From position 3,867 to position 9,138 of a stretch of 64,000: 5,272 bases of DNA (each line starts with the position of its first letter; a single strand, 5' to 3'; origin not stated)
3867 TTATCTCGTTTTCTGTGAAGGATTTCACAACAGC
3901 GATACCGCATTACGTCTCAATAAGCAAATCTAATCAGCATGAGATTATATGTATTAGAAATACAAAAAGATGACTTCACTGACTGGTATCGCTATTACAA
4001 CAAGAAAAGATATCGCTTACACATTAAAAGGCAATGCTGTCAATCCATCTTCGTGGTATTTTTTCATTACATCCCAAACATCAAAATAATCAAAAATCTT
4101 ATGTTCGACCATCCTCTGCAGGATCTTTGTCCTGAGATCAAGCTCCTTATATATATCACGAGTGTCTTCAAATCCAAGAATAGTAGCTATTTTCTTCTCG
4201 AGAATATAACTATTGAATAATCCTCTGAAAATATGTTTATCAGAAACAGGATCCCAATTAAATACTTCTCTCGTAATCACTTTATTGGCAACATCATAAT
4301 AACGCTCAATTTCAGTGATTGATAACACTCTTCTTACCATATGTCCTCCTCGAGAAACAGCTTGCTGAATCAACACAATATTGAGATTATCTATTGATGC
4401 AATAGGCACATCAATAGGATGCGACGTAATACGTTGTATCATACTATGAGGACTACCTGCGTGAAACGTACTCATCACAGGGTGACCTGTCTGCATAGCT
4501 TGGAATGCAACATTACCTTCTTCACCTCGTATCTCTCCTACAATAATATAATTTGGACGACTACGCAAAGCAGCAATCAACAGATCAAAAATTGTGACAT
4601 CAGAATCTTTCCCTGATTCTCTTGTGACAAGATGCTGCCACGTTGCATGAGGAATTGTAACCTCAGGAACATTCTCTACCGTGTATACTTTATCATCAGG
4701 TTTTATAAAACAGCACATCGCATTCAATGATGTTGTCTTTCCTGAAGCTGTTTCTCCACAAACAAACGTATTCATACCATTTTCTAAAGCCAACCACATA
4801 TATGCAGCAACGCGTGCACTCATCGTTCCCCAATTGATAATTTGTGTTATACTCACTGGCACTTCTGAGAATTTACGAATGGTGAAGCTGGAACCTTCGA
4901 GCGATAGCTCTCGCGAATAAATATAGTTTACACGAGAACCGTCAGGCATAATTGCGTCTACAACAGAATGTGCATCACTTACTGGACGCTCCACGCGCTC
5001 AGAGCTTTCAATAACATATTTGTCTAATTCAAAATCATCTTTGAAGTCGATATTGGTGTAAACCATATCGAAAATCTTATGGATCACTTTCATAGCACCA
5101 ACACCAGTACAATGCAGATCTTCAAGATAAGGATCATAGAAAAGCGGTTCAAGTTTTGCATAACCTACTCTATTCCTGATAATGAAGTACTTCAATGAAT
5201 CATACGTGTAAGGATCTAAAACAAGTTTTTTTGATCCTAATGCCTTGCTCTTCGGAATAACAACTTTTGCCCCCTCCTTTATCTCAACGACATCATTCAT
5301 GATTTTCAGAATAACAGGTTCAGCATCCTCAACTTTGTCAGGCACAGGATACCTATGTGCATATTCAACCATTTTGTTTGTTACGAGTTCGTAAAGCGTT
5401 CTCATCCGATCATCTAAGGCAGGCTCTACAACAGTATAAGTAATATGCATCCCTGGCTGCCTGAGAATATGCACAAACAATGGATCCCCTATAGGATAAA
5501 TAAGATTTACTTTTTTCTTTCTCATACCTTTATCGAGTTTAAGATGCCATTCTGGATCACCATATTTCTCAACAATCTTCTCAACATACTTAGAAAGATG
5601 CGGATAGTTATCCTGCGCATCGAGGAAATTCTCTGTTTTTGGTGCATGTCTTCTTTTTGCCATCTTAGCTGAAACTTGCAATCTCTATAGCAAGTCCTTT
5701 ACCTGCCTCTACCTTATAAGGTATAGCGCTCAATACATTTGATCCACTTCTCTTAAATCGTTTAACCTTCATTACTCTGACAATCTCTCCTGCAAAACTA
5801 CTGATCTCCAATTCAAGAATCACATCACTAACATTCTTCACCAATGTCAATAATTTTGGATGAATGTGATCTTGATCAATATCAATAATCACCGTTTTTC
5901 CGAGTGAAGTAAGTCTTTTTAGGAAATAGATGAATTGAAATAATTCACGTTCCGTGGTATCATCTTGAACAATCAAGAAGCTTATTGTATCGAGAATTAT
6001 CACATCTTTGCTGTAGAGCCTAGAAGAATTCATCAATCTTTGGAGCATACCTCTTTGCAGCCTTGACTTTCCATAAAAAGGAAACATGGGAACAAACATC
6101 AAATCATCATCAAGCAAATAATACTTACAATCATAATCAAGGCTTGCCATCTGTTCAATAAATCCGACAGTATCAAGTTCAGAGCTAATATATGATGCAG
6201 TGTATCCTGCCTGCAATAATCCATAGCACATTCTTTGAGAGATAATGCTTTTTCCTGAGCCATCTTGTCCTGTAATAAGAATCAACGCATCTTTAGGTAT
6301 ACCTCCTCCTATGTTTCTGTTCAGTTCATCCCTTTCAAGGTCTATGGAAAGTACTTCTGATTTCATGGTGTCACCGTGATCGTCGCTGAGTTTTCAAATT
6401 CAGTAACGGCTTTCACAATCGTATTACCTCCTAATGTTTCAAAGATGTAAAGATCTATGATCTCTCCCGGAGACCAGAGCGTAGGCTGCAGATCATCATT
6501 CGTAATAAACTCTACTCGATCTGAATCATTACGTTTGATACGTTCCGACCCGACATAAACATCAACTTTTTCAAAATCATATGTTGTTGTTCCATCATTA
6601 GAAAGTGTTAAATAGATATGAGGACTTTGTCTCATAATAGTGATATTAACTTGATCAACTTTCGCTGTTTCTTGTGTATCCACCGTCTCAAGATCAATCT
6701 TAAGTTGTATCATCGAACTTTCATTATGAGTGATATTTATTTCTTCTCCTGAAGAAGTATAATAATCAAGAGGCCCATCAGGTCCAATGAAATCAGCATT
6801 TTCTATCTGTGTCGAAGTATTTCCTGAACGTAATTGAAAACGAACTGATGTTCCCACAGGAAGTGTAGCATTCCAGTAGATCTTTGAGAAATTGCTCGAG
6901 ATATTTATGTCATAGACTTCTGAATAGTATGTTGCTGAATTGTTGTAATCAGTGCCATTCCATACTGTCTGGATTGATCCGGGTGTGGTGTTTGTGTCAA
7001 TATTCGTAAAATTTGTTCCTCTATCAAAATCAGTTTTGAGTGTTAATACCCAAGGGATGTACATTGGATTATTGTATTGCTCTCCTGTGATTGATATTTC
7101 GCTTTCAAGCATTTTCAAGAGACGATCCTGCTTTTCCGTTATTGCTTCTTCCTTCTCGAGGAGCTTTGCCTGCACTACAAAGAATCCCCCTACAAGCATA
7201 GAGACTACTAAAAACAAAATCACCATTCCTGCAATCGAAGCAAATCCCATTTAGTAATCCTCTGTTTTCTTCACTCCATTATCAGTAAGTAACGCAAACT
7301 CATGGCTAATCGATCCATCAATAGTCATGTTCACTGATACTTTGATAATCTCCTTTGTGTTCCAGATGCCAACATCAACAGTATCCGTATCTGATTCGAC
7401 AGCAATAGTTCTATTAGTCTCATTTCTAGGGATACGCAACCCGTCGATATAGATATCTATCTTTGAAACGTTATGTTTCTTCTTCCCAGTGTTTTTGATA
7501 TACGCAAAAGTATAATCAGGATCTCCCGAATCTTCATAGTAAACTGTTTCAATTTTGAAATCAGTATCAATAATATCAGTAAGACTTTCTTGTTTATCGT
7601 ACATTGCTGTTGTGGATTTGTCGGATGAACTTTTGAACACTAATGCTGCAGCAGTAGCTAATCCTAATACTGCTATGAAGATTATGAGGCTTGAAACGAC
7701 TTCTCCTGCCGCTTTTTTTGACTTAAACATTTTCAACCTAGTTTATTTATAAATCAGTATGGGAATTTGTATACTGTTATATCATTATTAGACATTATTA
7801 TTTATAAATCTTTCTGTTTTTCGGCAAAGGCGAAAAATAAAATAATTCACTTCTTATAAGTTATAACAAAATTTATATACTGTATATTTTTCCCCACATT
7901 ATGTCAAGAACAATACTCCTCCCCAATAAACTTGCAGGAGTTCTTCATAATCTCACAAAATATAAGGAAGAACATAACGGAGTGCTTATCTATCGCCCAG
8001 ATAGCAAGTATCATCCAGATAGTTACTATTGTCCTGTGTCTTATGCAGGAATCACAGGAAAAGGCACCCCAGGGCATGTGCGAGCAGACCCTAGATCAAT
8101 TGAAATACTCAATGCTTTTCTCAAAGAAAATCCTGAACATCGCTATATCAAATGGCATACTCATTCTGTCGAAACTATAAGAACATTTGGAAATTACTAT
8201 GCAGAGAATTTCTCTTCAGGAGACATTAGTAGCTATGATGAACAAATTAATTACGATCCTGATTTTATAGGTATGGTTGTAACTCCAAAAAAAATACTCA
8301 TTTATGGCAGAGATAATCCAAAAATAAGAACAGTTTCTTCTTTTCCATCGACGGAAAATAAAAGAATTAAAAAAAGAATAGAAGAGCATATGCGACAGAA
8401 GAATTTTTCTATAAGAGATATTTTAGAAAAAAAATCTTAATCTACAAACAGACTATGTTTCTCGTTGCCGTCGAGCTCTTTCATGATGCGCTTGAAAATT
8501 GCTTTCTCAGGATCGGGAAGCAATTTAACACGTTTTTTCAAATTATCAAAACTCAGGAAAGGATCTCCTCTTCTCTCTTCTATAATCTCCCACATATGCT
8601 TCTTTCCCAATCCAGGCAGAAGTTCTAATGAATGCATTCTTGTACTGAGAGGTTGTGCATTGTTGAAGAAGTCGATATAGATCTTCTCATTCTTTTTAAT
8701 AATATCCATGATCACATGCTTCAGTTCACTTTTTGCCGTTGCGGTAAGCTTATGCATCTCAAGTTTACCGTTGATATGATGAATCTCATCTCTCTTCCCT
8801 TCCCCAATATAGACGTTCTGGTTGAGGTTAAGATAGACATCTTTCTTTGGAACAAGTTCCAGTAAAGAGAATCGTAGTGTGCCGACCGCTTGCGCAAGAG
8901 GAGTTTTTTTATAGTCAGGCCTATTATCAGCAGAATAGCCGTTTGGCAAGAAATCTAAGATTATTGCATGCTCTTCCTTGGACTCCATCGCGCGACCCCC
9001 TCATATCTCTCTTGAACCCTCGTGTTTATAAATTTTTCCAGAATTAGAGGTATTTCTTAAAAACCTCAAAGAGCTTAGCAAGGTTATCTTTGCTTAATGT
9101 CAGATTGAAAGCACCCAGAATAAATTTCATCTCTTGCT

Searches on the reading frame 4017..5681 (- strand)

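Call 27: search_protein_families(library=pfam, proteins=[window:4017-5681:-], max_evalue=0.001)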
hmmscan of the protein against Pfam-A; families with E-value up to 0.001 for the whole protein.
window:4017-5681:- (554 aa): 2 families
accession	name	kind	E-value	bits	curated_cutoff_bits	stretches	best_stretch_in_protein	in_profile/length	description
PF00437.27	T2SSE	-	3e-30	105.5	24.9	1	208-424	36-261/370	Type II/IV secretion system protein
PF13555.12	AAA_29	-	2.4e-05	24.4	27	1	279-330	4-50/61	P-loop containing region of AAA domain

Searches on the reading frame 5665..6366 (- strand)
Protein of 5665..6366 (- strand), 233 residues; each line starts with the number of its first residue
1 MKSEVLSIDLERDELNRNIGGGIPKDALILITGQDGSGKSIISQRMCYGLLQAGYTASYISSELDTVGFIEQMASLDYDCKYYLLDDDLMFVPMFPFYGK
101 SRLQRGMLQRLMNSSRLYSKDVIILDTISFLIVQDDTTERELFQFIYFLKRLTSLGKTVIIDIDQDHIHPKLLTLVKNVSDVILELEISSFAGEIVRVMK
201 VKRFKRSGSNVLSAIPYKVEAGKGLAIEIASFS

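Call 27: search_protein_families(library=pfam, proteins=[window:5665-6366:-], max_evalue=0.001)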
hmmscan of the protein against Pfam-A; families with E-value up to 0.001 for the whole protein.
window:5665-6366:- (233 aa): 3 families
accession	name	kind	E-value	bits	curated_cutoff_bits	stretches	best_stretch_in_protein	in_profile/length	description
PF06745.19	ATPase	-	7.1e-20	71.8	26.6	1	15-225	8-224/231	KaiC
PF13481.12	AAA_25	-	3.3e-06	27.3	27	1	11-160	18-185/195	AAA domain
PF20720.3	nSTAND3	-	6.9e-05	23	27.2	1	26-65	17-55/155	Novel STAND NTPase 3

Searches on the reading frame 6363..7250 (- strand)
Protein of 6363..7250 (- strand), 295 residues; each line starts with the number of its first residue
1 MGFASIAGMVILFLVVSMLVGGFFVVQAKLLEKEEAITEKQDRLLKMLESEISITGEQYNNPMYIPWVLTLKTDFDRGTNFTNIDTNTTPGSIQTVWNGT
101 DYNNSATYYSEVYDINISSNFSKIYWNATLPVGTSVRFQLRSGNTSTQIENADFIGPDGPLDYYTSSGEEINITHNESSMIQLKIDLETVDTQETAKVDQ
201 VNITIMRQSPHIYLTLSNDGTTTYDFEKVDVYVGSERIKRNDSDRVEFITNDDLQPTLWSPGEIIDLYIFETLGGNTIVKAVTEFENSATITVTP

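Call 27: search_protein_families(library=pfam, proteins=[window:6363-7250:-], max_evalue=0.001)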
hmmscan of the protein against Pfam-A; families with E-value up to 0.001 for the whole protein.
window:6363-7250:- (295 aa): 0 families

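Call 84: search_protein_families(library=pfam, proteins=[window:6363-7250:-], max_evalue=0.01)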
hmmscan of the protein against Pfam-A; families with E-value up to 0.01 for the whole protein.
window:6363-7250:- (295 aa): 1 family
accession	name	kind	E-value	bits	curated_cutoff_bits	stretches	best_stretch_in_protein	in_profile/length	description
PF16264.11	SatD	-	0.0019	18.3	29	1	134-198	75-137/211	SatD family (SatD)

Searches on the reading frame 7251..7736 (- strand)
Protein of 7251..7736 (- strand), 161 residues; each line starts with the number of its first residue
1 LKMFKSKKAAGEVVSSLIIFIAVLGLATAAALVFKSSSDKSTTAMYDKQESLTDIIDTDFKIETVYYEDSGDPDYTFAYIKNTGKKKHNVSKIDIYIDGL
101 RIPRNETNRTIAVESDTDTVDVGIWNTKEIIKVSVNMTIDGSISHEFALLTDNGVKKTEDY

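Call 27: search_protein_families(library=pfam, proteins=[window:7251-7736:-], max_evalue=0.001)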
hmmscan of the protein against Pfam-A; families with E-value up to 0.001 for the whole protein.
window:7251-7736:- (161 aa): 1 family
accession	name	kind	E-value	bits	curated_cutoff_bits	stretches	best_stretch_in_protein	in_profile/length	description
PF01917.21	Arch_flagellin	-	7.8e-12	46.3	29.5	1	13-156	4-157/162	Archaebacterial flagellin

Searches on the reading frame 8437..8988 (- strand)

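Call 27: search_protein_families(library=pfam, proteins=[window:8437-8988:-], max_evalue=0.001)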
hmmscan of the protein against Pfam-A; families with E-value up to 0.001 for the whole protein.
window:8437-8988:- (183 aa): 1 family
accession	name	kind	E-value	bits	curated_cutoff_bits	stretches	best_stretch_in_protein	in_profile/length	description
PF04919.18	DUF655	-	5.8e-65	219.1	22.2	1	5-182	2-180/181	Protein of unknown function (DUF655)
